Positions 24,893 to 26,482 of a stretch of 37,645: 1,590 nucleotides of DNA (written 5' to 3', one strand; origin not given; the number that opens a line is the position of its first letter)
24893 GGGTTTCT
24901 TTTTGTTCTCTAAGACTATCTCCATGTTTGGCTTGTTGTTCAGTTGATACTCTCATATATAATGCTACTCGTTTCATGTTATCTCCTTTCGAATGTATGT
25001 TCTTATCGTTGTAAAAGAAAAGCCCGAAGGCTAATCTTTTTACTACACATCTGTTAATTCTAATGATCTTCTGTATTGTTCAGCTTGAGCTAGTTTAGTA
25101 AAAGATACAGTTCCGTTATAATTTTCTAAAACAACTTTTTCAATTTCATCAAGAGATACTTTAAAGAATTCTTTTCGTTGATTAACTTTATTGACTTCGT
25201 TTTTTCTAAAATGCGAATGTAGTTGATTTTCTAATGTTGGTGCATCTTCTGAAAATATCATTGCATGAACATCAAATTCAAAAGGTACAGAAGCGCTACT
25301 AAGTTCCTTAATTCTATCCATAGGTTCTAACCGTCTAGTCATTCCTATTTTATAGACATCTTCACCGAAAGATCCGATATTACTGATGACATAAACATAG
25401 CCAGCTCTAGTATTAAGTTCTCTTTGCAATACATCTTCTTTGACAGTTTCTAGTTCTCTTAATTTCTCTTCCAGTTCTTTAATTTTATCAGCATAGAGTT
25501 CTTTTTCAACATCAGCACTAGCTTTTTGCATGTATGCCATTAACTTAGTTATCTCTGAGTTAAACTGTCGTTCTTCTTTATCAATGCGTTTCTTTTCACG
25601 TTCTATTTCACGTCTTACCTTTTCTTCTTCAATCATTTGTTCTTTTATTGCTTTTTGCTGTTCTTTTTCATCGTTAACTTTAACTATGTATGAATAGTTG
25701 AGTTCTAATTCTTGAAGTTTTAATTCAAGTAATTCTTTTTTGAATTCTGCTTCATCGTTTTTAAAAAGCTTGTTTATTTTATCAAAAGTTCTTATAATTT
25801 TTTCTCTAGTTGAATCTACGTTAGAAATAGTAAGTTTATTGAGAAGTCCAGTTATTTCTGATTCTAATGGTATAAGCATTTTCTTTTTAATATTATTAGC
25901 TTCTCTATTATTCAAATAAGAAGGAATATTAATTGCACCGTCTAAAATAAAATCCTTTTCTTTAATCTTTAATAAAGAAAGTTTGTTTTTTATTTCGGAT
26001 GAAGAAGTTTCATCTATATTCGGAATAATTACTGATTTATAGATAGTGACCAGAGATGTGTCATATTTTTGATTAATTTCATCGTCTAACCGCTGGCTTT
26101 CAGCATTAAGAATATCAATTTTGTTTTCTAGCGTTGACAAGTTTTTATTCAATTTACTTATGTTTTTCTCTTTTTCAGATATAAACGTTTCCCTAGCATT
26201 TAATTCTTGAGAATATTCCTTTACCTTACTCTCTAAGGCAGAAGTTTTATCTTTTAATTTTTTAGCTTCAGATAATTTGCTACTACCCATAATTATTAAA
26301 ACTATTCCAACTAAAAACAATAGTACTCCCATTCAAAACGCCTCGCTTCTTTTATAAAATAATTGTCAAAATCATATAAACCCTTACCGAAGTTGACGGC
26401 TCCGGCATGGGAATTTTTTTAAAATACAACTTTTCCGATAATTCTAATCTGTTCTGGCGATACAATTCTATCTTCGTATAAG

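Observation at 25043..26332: Moron at the int/repressor junction encodes a membrane-anchored coiled-coil T5orf172 (GIY-YIG-like) protein: candidate defence/exclusion gene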

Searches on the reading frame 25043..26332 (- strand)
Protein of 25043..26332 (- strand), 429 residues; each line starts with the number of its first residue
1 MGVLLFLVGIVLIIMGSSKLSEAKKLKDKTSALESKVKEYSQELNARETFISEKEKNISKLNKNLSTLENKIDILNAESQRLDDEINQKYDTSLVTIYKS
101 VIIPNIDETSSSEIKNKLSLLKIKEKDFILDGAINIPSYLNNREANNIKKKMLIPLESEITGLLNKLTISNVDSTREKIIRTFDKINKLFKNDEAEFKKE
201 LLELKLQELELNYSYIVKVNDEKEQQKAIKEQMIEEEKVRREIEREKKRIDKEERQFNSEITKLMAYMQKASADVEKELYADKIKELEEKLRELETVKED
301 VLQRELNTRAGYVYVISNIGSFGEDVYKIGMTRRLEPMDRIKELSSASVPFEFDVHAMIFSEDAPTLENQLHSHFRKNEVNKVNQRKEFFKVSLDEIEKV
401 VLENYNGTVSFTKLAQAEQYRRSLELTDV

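Call 3: search_protein_families(library=pfam, proteins=[window:25043-26332:-], max_evalue=0.01)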
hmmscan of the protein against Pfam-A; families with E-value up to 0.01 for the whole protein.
window:25043-26332:- (429 aa): 5 families
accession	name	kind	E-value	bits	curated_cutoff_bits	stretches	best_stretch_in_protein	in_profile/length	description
PF13455.12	MUG113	-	2.2e-20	73.4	22.3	1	327-401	1-70/73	Meiotically up-regulated gene 113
PF10544.15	T5orf172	-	3e-18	66.6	20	1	311-401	1-97/101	T5orf172 domain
PF13250.11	DUF4041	-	4.1e-09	36.6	27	1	158-205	9-56/56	Domain of unknown function (DUF4041)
PF17060.10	MPS2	-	0.00012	21.7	28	1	24-105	175-257/395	Monopolar spindle protein 2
PF14662.11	KASH_CCD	-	0.00052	20.5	43.3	1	22-88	124-190/191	Coiled-coil region of CCDC155 or KASH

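Call 4: search_protein_families(library=padloc, proteins=[window:25043-26332:-], max_evalue=1)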
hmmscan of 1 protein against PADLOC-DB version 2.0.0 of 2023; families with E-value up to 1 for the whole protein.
window:25043-26332:- (429 aa): 5 families
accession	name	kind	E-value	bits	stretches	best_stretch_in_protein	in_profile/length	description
PDLC03976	PD-Lambda-1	-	1.3e-114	381.8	1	21-427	61-473/491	-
PDLC03977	PD-Lambda-1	-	2.6e-99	331.3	1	27-426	67-471/496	-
PDLC05041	PDC-S57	-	3e-18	64.2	1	309-400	4-89/212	-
PDLC05042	PDC-S57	-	3e-08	31.6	1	309-395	6-90/245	-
PDLC00507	JetC1|JetC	-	0.0065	12.8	2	216-305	299-389/1215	DUF3584 domain; MukB-like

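Call 5: search_protein_families(library=phrogs, proteins=[window:25043-26332:-], max_evalue=0.01)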
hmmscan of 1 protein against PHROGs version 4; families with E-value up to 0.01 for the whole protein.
window:25043-26332:- (429 aa): 10 families
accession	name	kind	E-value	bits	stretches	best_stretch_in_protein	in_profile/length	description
phrog_1847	-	unknown function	5.8e-145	484.8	1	24-428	58-467/474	-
phrog_8430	-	unknown function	7.8e-38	131.4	1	214-427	199-405/439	-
phrog_16524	-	unknown function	7.3e-17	62.7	1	309-410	23-119/215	-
phrog_36333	-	unknown function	3e-12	47.5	1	311-421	4-108/199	-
phrog_5032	-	unknown function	1.9e-08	35.2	1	254-406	44-169/178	-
phrog_15085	-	unknown function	1.2e-05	26.6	1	310-397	3-87/103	-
phrog_2589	-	tail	0.00087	16.7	1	24-311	3365-3497/3686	tail protein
phrog_36261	-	unknown function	0.0051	17.7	0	382-409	46-73/76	-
phrog_5918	-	unknown function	0.0072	16.3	0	219-305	65-152/448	-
phrog_1009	-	unknown function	0.0098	17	1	3-88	17-101/103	-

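Call 6: search_protein_families(library=ncbifam, proteins=[window:25043-26332:-], max_evalue=0.1)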
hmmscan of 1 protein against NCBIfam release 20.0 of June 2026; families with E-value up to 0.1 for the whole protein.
window:25043-26332:- (429 aa): 3 families
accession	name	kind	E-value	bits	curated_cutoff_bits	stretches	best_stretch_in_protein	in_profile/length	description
NF046104.1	PptglHdxlasePcsB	equivalog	0.0014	17.9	450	1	6-88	10-92/400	peptidoglycan hydrolase PcsB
NF040788.1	S-lay_SlaB_Mtsph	equivalog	0.032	13.2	700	1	24-88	318-382/416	S-layer protein SlaB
TIGR02044.1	CueR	equivalog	0.073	13.1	147.4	1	260-301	65-105/127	Cu(I)-responsive transcriptional regulator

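Call 19: find_homologous_proteins(query=window:25043-26332:-, max_evalue=0.00001)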
Query window:25043-26332:- (429 aa): 7999 proteins with E <= 0.00001 among 8000 candidates; the best 120 are listed.
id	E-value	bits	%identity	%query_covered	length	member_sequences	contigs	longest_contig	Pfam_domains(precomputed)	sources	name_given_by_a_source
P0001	2.8e-257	871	100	100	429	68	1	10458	PF10544.16,PF13455.13,PF13250.12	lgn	-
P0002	2.3e-253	858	98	100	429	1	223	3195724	PF10544.16,PF13455.13,PF13250.12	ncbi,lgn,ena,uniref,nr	ncbi:DUF4041 domain-containing protein [Enterococcus avium]|uniref:GIY-YIG nuclease family protein n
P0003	3.2e-253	858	98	100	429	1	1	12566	PF10544.16,PF13455.13,PF13250.12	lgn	-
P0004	6.7e-253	856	98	100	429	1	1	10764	PF10544.16,PF13455.13,PF13250.12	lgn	-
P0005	6.7e-253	856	98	100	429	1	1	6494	PF10544.16,PF13455.13,PF13250.12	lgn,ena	-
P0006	8.4e-253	856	98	100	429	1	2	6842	PF10544.16,PF13455.13,PF13250.12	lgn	-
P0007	9.6e-253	856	98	100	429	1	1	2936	PF10544.16,PF13455.13,PF13250.12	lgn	-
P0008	1.1e-252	856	98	100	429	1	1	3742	PF10544.16,PF13455.13,PF13250.12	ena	-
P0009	1.8e-252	855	99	100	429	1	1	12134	PF10544.16,PF13455.13,PF13250.12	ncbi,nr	ncbi:DUF4041 domain-containing protein [Enterococcus faecium]|nr:DUF4041 domain-containing protein [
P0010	3.3e-251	851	97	100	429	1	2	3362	PF10544.16,PF13455.13,PF13250.12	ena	-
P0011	1.7e-240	816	100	93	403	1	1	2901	PF10544.16,PF13455.13,PF13250.12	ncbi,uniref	ncbi:DUF4041 domain-containing protein [Enterococcus faecium]|uniref:DUF4041 domain-containing prote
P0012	1.7e-240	816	100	93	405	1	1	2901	PF10544.16,PF13455.13,PF13250.12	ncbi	-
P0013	2.9e-236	802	100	92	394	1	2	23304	PF10544.16,PF13455.13,PF13250.12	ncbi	ncbi:TPA: DUF4041 domain-containing protein, partial [Enterococcus faecium]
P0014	4.3e-232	788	100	90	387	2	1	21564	PF10544.16,PF13455.13,PF13250.12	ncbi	ncbi:TPA: DUF4041 domain-containing protein, partial [Enterococcus faecium]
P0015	1.6e-212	724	84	96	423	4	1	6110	PF10544.16,PF13455.13,PF13250.12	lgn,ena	-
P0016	5.9e-192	656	74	100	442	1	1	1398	PF10544.16,PF13455.13,PF13250.12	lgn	-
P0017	7.5e-190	649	76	97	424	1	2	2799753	PF10544.16,PF13455.13,PF13250.12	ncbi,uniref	ncbi:hypothetical protein IGL01_000679 [Enterococcus sp. DIV0340]|uniref:DUF4041 domain-containing p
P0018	3.4e-189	647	76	97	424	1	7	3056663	PF10544.16,PF13455.13,PF13250.12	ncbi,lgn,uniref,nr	ncbi:hypothetical protein Q9Q_02855 [Enterococcus faecalis EnGen0078]|uniref:DUF4041 domain-containi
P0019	2.1e-188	644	75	96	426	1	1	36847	PF10544.16,PF13455.13,PF13250.12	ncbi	ncbi:TPA: DUF4041 domain-containing protein [Enterococcus faecium]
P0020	2.5e-188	644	75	97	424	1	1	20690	PF10544.16,PF13455.13,PF13250.12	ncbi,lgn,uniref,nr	ncbi:DUF4041 domain-containing protein [Enterococcus faecalis]|uniref:DUF4041 domain-containing prot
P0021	3.9e-188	643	75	96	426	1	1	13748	PF10544.16,PF13455.13,PF13250.12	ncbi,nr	ncbi:DUF4041 domain-containing protein [Enterococcus faecium]|nr:DUF4041 domain-containing protein [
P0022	5.2e-188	643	74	96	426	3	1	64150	PF10544.16,PF13455.13,PF13250.12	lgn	-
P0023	1.1e-187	642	75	96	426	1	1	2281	PF10544.16,PF13455.13,PF13250.12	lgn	-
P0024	4.9e-187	640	75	96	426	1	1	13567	PF10544.16,PF13455.13,PF13250.12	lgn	-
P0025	4.9e-187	640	75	96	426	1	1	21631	PF10544.16,PF13455.13,PF13250.12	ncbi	-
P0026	1.7e-186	638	77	90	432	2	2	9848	PF10544.16,PF13455.13,PF13250.12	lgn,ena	-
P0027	2.7e-186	637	74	96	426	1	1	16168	PF10544.16,PF13455.13,PF13250.12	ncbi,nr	ncbi:DUF4041 domain-containing protein [Enterococcus faecium]|nr:DUF4041 domain-containing protein [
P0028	5.7e-186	636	74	96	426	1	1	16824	PF10544.16,PF13455.13,PF13250.12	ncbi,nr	ncbi:DUF4041 domain-containing protein [Enterococcus faecium]|nr:DUF4041 domain-containing protein [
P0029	4.8e-185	633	100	72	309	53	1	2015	PF10544.16,PF13455.13,PF13250.12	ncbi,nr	ncbi:TPA: DUF4041 domain-containing protein, partial [Enterococcus faecium]|nr:DUF4041 domain-contai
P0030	2.3e-184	631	71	100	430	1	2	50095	PF10544.16,PF13455.13,PF13250.12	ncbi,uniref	ncbi:DUF4041 domain-containing protein [Enterococcus avium]|uniref:DUF4041 domain-containing protein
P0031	9.0e-184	629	71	100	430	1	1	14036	PF10544.16,PF13455.13,PF13250.12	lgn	-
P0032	2.1e-183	628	71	100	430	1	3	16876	PF10544.16,PF13455.13,PF13250.12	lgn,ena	-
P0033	2.2e-183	628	71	100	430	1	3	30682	PF10544.16,PF13455.13,PF13250.12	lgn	-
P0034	2.6e-183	627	71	100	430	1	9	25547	PF10544.16,PF13455.13,PF13250.12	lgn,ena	-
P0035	4.8e-183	627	73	97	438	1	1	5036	PF10544.16,PF13455.13,PF13250.12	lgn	-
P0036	5.5e-183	626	71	100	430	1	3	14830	PF10544.16,PF13455.13,PF13250.12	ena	-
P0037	2.3e-182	624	71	100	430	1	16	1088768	PF10544.16,PF13455.13,PF13250.12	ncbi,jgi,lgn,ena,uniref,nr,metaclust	ncbi:GIY-YIG nuclease family protein [Enterococcus sp. HMSC072H05]|jgi:hypothetical protein|uniref:G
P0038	5.9e-182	623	75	95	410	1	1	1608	PF10544.16,PF13455.13,PF13250.12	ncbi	ncbi:TPA: DUF4041 domain-containing protein [Enterococcus faecium]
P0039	1.8e-181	621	75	95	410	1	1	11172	PF10544.16,PF13455.13,PF13250.12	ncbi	ncbi:TPA: DUF4041 domain-containing protein [Enterococcus faecium]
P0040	7.3e-181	619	78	90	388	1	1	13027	PF10544.16,PF13455.13,PF13250.12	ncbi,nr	ncbi:DUF4041 domain-containing protein, partial [Enterococcus faecium]|nr:DUF4041 domain-containing 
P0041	8.5e-181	619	75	94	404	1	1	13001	PF10544.16,PF13455.13,PF13250.12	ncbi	ncbi:TPA: DUF4041 domain-containing protein [Enterococcus faecium]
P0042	1.2e-180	619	76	92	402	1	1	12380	PF10544.16,PF13455.13,PF13250.12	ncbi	ncbi:TPA: DUF4041 domain-containing protein, partial [Enterococcus faecium]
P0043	1.3e-180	619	76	92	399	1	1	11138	PF10544.16,PF13455.13,PF13250.12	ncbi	ncbi:TPA: DUF4041 domain-containing protein, partial [Enterococcus faecium]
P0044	2.8e-180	618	78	90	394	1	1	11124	PF10544.16,PF13455.13,PF13250.12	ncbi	ncbi:TPA: DUF4041 domain-containing protein, partial [Enterococcus faecium]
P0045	4.1e-180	617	78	89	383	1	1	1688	PF10544.16,PF13455.13,PF13250.12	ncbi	ncbi:DUF4041 domain-containing protein, partial [Enterococcus faecium]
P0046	5.5e-180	617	78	89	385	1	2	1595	PF10544.16,PF13455.13,PF13250.12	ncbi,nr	ncbi:DUF4041 domain-containing protein, partial [Enterococcus faecium]|nr:DUF4041 domain-containing 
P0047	1.5e-179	615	78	89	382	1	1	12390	PF10544.16,PF13455.13,PF13250.12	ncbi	ncbi:DUF4041 domain-containing protein, partial [Enterococcus faecium]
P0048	4.0e-179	614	78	88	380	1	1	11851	PF10544.16,PF13455.13,PF13250.12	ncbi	ncbi:DUF4041 domain-containing protein, partial [Enterococcus faecium]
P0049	4.2e-178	610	78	87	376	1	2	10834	PF10544.16,PF13455.13,PF13250.12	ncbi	ncbi:TPA: DUF4041 domain-containing protein, partial [Enterococcus faecium]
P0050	4.3e-178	610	78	88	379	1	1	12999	PF10544.16,PF13455.13,PF13250.12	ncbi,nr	ncbi:DUF4041 domain-containing protein, partial [Enterococcus faecium]|nr:DUF4041 domain-containing 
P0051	6.5e-178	610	78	87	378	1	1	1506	PF10544.16,PF13455.13,PF13250.12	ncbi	ncbi:TPA: DUF4041 domain-containing protein, partial [Enterococcus faecium]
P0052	1.3e-177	609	78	87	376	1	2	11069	PF10544.16,PF13455.13,PF13250.12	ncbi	ncbi:TPA: DUF4041 domain-containing protein, partial [Enterococcus faecium]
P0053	3.0e-177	608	79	86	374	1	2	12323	PF10544.16,PF13455.13,PF13250.12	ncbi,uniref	ncbi:DUF4041 domain-containing protein [Enterococcus faecium]|uniref:DUF4041 domain-containing prote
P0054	1.1e-176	606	70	97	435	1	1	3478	PF10544.16,PF13455.13,PF13250.12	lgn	-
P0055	2.9e-176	604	78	87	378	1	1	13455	PF10544.16,PF13455.13,PF13250.12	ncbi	ncbi:DUF4041 domain-containing protein, partial [Enterococcus hirae]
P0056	7.5e-176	603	74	91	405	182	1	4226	PF10544.16,PF13455.13,PF13250.12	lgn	-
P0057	8.2e-174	596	75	90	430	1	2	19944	PF10544.16,PF13455.13,PF13250.12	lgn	-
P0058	8.3e-173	593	70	96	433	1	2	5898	PF10544.16,PF13455.13,PF13250.12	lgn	-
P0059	2.6e-171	588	80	80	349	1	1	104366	PF10544.16,PF13455.13,PF13250.12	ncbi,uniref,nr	ncbi:DUF4041 domain-containing protein [Enterococcus raffinosus]|uniref:DUF4041 domain-containing pr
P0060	1.2e-170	586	82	79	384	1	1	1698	PF10544.16,PF13455.13,PF13250.12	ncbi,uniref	ncbi:DUF4041 domain-containing protein, partial [Enterococcus faecium]|uniref:DUF4041 domain-contain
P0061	8.4e-167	573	68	99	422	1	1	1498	PF10544.16,PF13455.13,PF13250.12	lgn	-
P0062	1.2e-166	573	68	99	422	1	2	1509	PF10544.16,PF13455.13,PF13250.12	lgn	-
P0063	5.0e-166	571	81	79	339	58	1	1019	PF10544.16,PF13455.13,PF13250.12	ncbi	ncbi:TPA: DUF4041 domain-containing protein, partial [Enterococcus faecium]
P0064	1.1e-165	570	64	100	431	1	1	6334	PF10544.16,PF13455.13,PF13250.12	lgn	-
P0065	2.0e-165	569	83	76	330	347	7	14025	PF10544.16,PF13455.13,PF13250.12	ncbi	ncbi:TPA: DUF4041 domain-containing protein, partial [Enterococcus hirae]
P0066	1.3e-163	563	65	99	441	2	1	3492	PF10544.16,PF13455.13,PF13250.12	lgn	-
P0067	9.4e-154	530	100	61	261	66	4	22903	PF10544.16,PF13455.13,PF13250.12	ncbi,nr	ncbi:TPA: GIY-YIG nuclease family protein, partial [Enterococcus faecium]|nr:GIY-YIG nuclease family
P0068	5.5e-152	524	82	70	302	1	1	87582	PF10544.16,PF13455.13,PF13250.12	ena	-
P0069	2.2e-150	519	83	70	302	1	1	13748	PF10544.16,PF13455.13,PF13250.12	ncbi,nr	ncbi:DUF4041 domain-containing protein, partial [Enterococcus faecalis]|nr:DUF4041 domain-containing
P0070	3.7e-144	499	86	63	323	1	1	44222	PF10544.16,PF13455.13,PF13250.12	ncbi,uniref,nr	ncbi:DUF4041 domain-containing protein [Enterococcus faecium]|uniref:DUF4041 domain-containing prote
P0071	1.8e-139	483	85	63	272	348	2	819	PF10544.16,PF13455.13,PF13250.12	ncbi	ncbi:TPA: DUF4041 domain-containing protein, partial [Enterococcus faecium]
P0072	1.6e-137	477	59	92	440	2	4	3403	PF10544.16,PF13455.13,PF13250.12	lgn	-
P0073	1.5e-134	467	56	100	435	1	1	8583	PF10544.16,PF13455.13,PF13250.12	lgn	-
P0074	1.6e-130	454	56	96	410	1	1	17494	PF10544.16,PF13455.13,PF13250.12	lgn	-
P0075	1.2e-124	434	51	99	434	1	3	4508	PF10544.16,PF13455.13,PF13250.12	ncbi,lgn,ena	-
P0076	3.8e-118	413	53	99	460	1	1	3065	PF10544.16,PF13455.13,PF13250.12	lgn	-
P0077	4.3e-118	413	54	94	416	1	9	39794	PF10544.16,PF13455.13,PF13250.12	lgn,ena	-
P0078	1.2e-117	411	54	100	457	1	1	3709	PF10544.16,PF13455.13,PF13250.12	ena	-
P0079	3.7e-117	410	53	100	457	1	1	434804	PF10544.16,PF13455.13,PF13250.12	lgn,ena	-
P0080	6.0e-117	409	55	99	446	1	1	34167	PF10544.16,PF13455.13,PF13250.12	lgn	-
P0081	6.1e-117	409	54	98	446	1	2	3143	PF10544.16,PF13455.13,PF13250.12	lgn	-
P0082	1.5e-116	408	54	99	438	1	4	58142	PF10544.16,PF13455.13,PF13250.12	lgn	-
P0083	2.4e-116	407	51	97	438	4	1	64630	PF10544.16,PF13455.13,PF13250.12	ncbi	-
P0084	5.6e-116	406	49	100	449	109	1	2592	PF10544.16,PF13455.13,PF13250.12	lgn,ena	-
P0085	5.9e-116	406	55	99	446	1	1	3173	PF10544.16,PF13455.13,PF13250.12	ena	-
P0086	2.0e-115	404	51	100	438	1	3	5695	PF10544.16,PF13455.13,PF13250.12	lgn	-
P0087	2.3e-115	404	50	100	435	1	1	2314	PF10544.16,PF13455.13,PF13250.12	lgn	-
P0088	2.9e-115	404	50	100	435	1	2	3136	PF10544.16,PF13455.13,PF13250.12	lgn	-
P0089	3.5e-115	403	50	100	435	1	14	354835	PF10544.16,PF13455.13,PF13250.12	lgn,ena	-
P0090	3.7e-115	403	53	100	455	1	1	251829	PF10544.16,PF13455.13,PF13250.12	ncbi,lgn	-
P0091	4.0e-115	403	57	86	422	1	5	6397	PF10544.16,PF13455.13,PF13250.12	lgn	-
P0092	4.3e-115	403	53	99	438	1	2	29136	PF10544.16,PF13455.13,PF13250.12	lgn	-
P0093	6.3e-115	402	53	99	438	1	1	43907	PF10544.16,PF13455.13,PF13250.12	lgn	-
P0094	1.2e-114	402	52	97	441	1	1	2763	PF10544.16,PF13455.13,PF13250.12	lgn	-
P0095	1.6e-114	401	50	99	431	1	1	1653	PF10544.16,PF13455.13,PF13250.12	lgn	-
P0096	1.6e-114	401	51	100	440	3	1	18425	PF10544.16,PF13455.13,PF13250.12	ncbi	ncbi:MAG: DUF4041 domain-containing protein [Bacillota bacterium]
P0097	2.6e-114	400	50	100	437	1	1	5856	PF10544.16,PF13455.13,PF13250.12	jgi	-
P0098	2.7e-114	400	51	100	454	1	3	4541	PF10544.16,PF13455.13,PF13250.12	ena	-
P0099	3.2e-114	400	56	93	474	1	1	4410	PF10544.16,PF13455.13,PF13250.12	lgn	-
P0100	3.8e-114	400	57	86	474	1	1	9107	PF10544.16,PF13455.13,PF13250.12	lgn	-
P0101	4.3e-114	400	58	86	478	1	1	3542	PF10544.16,PF13455.13,PF13250.12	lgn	-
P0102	4.4e-114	400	60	76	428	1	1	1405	PF10544.16,PF13455.13,PF13250.12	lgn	-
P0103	6.8e-114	399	49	99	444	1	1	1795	PF10544.16,PF13455.13,PF13250.12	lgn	-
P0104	7.5e-114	399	64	75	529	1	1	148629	PF10544.16,PF13455.13,PF13250.12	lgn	-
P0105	1.4e-113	398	52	100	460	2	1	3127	PF10544.16,PF13455.13,PF13250.12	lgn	-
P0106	1.4e-113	398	52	98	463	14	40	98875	PF10544.16,PF13455.13,PF13250.12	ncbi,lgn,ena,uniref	ncbi:DUF4041 domain-containing protein [Clostridium neonatale]|uniref:DUF4041 domain-containing prot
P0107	1.6e-113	398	57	81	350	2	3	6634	PF10544.16,PF13455.13,PF13250.12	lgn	-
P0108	2.1e-113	398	52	99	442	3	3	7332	PF10544.16,PF13455.13,PF13250.12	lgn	-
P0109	2.9e-113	397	52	100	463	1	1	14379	PF10544.16,PF13455.13,PF13250.12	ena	-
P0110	3.0e-113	397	50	99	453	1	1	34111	PF10544.16,PF13455.13,PF13250.12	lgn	-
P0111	3.1e-113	397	53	98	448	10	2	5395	PF10544.16,PF13455.13,PF13250.12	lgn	-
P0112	3.1e-113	397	52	99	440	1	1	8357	PF10544.16,PF13455.13,PF13250.12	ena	-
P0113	3.6e-113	397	51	100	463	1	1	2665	PF10544.16,PF13455.13,PF13250.12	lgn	-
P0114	3.6e-113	397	49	99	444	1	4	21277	PF10544.16,PF13455.13,PF13250.12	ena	-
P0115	4.1e-113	397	49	99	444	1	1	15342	PF10544.16,PF13455.13,PF13250.12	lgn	-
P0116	5.1e-113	396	49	99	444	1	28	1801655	PF10544.16,PF13455.13,PF13250.12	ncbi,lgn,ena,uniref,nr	ncbi:DUF4041 domain-containing protein [Ligilactobacillus salivarius]|uniref:DUF4041 domain-containi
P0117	6.1e-113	396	49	99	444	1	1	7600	PF10544.16,PF13455.13,PF13250.12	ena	-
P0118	7.8e-113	396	58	83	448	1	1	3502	PF10544.16,PF13455.13,PF13250.12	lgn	-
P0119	8.0e-113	396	64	74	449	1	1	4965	PF10544.16,PF13455.13,PF13250.12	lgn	-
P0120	8.1e-113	396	60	80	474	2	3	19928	PF10544.16,PF13455.13,PF13250.12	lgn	-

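Call 25: search_dna_similar(query=window:25043-26332:-, collection=phages, mode=protein, max_rows=40, rows=spread)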
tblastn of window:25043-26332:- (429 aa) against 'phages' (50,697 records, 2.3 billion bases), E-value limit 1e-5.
Records with a match: 42; places in all: 42; records where one place covers at least 80% of the query: 13.
Best place of each record, by identity: 60-80% 8; <60% 34.
By first word of the organism name: Streptococcus 12; Enterobacteria 5; Corynebacterium 5; Klebsiella 4; Clostridium 3; Marinitoga 2; Escherichia 2; Lactobacillus 2; Synechococcus 2; Bacteriophage 2; and 3 more.
By host as written in the record: - 7; Corynebacterium vitaeruminis CAG1 3; Escherichia coli 2; Lactobacillus casei BL23 2; Corynebacterium vitaeruminis CAG1, a derivative of (NCIB9291) 2; Streptococcus pyogenes ERR473551 1; Streptococcus pyogenes Alab49 1; Streptococcus pyogenes Manfredo 1; and 23 more.
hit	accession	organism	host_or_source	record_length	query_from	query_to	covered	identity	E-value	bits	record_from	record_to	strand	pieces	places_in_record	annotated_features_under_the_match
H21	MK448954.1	Streptococcus phage Javan476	Streptococcus pyogenes ERR473551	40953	19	424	95%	47.8%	2e-80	276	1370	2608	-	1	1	hypothetical protein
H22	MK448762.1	Streptococcus phage Javan447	Streptococcus pyogenes Alab49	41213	19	424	95%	47.8%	2e-80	276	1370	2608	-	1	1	hypothetical protein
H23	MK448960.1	Streptococcus phage Javan492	Streptococcus pyogenes Manfredo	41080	19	424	95%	47.6%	2e-80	276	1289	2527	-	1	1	hypothetical protein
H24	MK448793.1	Streptococcus phage Javan523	Streptococcus pyogenes MGAS8232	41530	19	424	95%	47.6%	3e-80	275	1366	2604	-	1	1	hypothetical protein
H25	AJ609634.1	Streptococcus phage EJ-1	Streptococcus pneumoniae 101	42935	61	424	85%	50.7%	6e-82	280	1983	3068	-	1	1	hypothetical protein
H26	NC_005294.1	Streptococcus phage EJ-1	Streptococcus pneumoniae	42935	61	424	85%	50.7%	6e-82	280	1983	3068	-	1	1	DUF4041 domain-containing protein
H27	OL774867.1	Streptococcus phage MismyG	Streptococcus mitis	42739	61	426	85%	50.1%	3e-81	278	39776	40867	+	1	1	helicase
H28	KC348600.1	Streptococcus phage phi5218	Streptococcus suis 5218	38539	97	427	77%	52.9%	3e-76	264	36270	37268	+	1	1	putative phage membrane protein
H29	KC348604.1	Streptococcus phage phiS10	Streptococcus suis S10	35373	97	427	77%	52.9%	3e-76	264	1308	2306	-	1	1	putative phage membrane protein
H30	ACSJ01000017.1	Clostridium phage D-1873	Clostridium botulinum D str. 1873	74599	68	424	83%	46.9%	8e-46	209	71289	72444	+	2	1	phage protein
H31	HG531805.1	Clostridium phage CDMH1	-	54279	66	429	85%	42.4%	1e-55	204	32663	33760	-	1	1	CDHM1_gp42: putative regulatory protein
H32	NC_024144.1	Clostridium phage CDMH1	-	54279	66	429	85%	42.4%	1e-55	204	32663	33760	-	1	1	CDHM1_gp42: DUF4041 domain-containing protein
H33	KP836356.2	Marinitoga camini virus 2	Marinitoga camini 1155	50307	18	428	96%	36.1%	5e-43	167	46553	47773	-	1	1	Chromosome segregation ATPase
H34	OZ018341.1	Marinitoga phage MPV1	-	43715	68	428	84%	37.5%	7e-44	169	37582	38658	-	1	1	Chromosome segregation ATPase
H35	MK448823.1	Streptococcus phage Javan633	Streptococcus uberis C9359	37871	109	424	74%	40.6%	1e-44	172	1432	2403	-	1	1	hypothetical protein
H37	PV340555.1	Escherichia phage PhiR26_1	Escherichia coli str. K-12 substr. ...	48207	104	426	75%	38.5%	8e-41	160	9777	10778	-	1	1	PD-lambda-1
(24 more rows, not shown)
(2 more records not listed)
